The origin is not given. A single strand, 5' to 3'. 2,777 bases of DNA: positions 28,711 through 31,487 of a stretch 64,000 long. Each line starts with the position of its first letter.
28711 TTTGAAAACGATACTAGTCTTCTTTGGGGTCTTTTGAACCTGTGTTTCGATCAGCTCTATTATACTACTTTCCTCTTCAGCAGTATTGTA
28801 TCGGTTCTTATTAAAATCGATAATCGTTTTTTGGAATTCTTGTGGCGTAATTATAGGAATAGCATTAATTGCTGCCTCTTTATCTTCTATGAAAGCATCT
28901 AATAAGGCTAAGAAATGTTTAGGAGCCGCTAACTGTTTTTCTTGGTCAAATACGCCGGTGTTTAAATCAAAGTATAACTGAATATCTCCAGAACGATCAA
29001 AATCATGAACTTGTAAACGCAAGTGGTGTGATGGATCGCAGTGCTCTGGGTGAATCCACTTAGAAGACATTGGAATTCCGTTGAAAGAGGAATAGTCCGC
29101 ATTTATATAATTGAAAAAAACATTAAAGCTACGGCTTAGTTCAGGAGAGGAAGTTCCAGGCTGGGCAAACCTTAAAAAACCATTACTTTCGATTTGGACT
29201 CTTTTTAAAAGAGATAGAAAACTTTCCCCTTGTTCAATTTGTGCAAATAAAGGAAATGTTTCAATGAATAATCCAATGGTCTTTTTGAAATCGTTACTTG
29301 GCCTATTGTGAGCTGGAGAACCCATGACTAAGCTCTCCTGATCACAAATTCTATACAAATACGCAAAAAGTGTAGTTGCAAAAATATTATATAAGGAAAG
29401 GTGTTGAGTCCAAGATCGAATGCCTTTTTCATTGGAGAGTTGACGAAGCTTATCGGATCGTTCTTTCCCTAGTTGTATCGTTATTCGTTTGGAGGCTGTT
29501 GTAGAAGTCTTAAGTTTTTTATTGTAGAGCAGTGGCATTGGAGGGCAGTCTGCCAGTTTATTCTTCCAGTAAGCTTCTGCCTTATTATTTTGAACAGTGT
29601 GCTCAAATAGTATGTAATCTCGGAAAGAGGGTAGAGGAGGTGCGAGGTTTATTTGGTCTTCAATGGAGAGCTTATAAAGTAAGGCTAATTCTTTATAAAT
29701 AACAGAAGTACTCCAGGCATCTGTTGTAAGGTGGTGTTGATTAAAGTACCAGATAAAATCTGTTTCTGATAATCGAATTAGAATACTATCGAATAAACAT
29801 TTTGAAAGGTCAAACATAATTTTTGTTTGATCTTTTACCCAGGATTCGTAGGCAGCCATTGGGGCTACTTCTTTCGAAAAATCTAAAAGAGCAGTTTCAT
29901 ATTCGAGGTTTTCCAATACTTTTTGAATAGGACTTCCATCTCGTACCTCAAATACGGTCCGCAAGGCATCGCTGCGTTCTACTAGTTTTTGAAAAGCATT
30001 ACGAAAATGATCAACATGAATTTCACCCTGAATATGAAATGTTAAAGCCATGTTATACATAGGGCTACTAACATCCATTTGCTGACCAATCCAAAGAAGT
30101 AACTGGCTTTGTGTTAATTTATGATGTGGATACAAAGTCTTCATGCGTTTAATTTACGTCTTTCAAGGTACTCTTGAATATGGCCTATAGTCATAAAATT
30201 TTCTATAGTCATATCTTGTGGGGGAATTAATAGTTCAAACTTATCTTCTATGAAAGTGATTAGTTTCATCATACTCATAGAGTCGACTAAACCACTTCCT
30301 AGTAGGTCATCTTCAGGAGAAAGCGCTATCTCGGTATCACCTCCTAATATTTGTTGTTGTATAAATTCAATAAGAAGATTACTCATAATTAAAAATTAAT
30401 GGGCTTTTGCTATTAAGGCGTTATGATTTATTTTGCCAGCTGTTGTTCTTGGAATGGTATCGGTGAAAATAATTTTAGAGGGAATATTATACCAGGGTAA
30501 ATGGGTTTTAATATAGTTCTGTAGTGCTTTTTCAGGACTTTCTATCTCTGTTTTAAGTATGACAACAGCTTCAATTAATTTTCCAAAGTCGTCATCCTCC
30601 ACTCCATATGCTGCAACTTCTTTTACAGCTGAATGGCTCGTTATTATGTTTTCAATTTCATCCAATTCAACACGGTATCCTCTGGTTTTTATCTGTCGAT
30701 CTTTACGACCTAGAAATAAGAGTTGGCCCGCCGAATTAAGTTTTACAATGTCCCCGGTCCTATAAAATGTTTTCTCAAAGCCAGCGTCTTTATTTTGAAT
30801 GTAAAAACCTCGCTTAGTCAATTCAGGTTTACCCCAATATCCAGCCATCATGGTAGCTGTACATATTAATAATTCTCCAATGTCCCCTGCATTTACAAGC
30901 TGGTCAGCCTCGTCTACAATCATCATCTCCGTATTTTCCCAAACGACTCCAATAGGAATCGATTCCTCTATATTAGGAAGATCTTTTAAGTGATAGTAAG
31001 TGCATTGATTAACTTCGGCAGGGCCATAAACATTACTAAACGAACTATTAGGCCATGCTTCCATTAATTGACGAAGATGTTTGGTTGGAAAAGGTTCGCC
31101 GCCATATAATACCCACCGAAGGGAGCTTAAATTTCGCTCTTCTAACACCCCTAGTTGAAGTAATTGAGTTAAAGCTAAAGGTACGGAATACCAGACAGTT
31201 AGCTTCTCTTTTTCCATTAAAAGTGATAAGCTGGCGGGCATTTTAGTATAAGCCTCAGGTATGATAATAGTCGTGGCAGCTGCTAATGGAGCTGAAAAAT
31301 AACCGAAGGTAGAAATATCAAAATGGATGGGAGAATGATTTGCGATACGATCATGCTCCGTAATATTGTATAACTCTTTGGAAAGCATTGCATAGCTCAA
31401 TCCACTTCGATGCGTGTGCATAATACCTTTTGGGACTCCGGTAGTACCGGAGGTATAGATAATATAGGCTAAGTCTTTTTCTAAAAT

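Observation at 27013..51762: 25-kb NRPS cluster with a coherent three-module assembly line split over two divergent operons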

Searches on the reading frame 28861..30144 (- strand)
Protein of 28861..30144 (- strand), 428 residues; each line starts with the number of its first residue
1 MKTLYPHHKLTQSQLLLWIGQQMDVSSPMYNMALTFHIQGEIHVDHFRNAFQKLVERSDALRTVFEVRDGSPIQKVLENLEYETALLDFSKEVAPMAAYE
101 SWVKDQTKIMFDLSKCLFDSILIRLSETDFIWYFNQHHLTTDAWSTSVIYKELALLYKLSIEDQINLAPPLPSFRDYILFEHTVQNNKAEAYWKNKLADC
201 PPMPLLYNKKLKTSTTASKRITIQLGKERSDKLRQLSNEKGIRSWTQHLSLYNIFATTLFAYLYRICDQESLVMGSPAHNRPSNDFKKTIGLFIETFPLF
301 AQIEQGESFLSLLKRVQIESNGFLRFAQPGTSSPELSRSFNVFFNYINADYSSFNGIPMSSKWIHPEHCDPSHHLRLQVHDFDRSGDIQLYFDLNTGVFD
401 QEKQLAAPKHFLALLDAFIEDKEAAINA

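Call 36: search_solved_structures(query=window:28861-30144:-, max_evalue=1e-10)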
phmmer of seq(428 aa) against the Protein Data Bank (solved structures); distinct sequences matched with E-value up to 1e-10: 36.
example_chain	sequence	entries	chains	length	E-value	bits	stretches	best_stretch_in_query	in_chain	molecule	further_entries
9rde_A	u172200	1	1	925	1.8e-25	92.5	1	23-320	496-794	Bacitracin synthase 3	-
6p1j_A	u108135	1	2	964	1.1e-24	89.9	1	10-317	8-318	Txo2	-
2jgp_A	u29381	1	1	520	3.1e-24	88.5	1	8-317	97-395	TYROCIDINE SYNTHETASE 3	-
6oyf_A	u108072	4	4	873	3.4e-22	81.8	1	13-341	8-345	Txo1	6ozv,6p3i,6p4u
8hlk_A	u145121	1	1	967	4.9e-21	78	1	27-320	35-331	Microcystin synthetase B (Fragment)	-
7c1k_A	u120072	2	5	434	2.3e-20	75.8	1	8-421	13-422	Non-ribosomal peptide synthetase modules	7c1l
6mfy_A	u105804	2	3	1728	2.9e-20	75.4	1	15-403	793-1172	Linear gramicidin synthase subunit A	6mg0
7c1h_A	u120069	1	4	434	3.1e-20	75.3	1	8-421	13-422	Non-ribosomal peptide synthetase modules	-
6mfz_A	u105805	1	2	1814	3.3e-20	75.2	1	15-403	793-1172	Linear gramicidin synthase subunit A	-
9be3_A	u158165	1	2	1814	3.3e-20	75.2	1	15-403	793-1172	Linear gramicidin synthase subunit A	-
9be4_A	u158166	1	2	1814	3.3e-20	75.2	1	15-403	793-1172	Linear gramicidin synthase subunit A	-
9meh_A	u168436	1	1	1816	3.3e-20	75.2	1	15-403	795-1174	Linear gramicidin synthase subunit A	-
8jbr_A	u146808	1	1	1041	4.9e-20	74.7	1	10-316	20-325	McyA protein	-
6mfx_A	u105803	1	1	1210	6.7e-20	74.2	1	14-404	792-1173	Linear gramicidin synthase subunit A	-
6mfw_A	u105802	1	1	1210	8.4e-20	73.9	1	15-404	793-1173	Linear gramicidin synthase subunit A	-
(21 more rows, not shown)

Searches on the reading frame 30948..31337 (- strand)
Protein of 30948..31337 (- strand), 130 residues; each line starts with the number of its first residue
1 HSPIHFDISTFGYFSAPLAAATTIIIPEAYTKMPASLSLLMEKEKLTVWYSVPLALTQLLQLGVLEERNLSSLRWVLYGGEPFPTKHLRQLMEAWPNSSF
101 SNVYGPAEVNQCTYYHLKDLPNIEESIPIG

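Call 24: search_solved_structures(query=window:30948-31337:-, max_evalue=0.00001, show_alignments=5)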
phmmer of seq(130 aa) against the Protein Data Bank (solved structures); distinct sequences matched with E-value up to 0.00001: 17.
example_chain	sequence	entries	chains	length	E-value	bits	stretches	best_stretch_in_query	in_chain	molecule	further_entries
6o6e_B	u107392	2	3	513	8e-23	84.3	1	1-120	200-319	L-proline--[L-prolyl-carrier protein] ligase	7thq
7thn_B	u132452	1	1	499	1.8e-17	67.1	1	1-118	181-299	L-proline--[L-prolyl-carrier protein] ligase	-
9up2_A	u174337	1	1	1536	9.7e-13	51.7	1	5-130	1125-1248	PvdL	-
9lcp_A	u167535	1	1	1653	1.1e-12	51.6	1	5-130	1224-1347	PvdL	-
9lco_A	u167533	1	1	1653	1.1e-12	51.6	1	5-130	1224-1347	PvdL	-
9lcq_A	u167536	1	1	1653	1.1e-12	51.6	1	5-130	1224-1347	PvdL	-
6akd_A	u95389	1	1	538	2.4e-11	47.2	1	4-116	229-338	AMP-dependent synthetase and ligase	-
8k4r_A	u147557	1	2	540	2e-10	44.3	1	4-113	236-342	Non-ribosomal peptide synthetase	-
3fcc_A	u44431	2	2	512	6.2e-09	39.4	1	2-129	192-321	D-alanine--poly(phosphoribitol) ligase subunit 1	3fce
3dhv_A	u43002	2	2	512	6.2e-09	39.4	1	2-129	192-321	D-alanine-poly(phosphoribitol) ligase | D-alanine--poly(phosphoribitol) ligase subunit 1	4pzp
8xjz_C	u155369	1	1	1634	6.5e-09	39.3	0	5-116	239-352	Peptide synthetase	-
4oxi_A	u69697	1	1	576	9.9e-08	35.5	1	2-130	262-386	Enterobactin synthetase component F-related protein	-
7vhv_D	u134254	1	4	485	1.2e-07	35.2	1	2-110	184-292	D-alanine--D-alanyl carrier protein ligase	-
6ea3_B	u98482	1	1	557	2e-07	34.5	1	2-110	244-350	adenylation domain of Fuscachelin synthetase component H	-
2vsq_A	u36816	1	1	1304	4e-07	33.6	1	5-130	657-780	SURFACTIN SYNTHETASE SUBUNIT 3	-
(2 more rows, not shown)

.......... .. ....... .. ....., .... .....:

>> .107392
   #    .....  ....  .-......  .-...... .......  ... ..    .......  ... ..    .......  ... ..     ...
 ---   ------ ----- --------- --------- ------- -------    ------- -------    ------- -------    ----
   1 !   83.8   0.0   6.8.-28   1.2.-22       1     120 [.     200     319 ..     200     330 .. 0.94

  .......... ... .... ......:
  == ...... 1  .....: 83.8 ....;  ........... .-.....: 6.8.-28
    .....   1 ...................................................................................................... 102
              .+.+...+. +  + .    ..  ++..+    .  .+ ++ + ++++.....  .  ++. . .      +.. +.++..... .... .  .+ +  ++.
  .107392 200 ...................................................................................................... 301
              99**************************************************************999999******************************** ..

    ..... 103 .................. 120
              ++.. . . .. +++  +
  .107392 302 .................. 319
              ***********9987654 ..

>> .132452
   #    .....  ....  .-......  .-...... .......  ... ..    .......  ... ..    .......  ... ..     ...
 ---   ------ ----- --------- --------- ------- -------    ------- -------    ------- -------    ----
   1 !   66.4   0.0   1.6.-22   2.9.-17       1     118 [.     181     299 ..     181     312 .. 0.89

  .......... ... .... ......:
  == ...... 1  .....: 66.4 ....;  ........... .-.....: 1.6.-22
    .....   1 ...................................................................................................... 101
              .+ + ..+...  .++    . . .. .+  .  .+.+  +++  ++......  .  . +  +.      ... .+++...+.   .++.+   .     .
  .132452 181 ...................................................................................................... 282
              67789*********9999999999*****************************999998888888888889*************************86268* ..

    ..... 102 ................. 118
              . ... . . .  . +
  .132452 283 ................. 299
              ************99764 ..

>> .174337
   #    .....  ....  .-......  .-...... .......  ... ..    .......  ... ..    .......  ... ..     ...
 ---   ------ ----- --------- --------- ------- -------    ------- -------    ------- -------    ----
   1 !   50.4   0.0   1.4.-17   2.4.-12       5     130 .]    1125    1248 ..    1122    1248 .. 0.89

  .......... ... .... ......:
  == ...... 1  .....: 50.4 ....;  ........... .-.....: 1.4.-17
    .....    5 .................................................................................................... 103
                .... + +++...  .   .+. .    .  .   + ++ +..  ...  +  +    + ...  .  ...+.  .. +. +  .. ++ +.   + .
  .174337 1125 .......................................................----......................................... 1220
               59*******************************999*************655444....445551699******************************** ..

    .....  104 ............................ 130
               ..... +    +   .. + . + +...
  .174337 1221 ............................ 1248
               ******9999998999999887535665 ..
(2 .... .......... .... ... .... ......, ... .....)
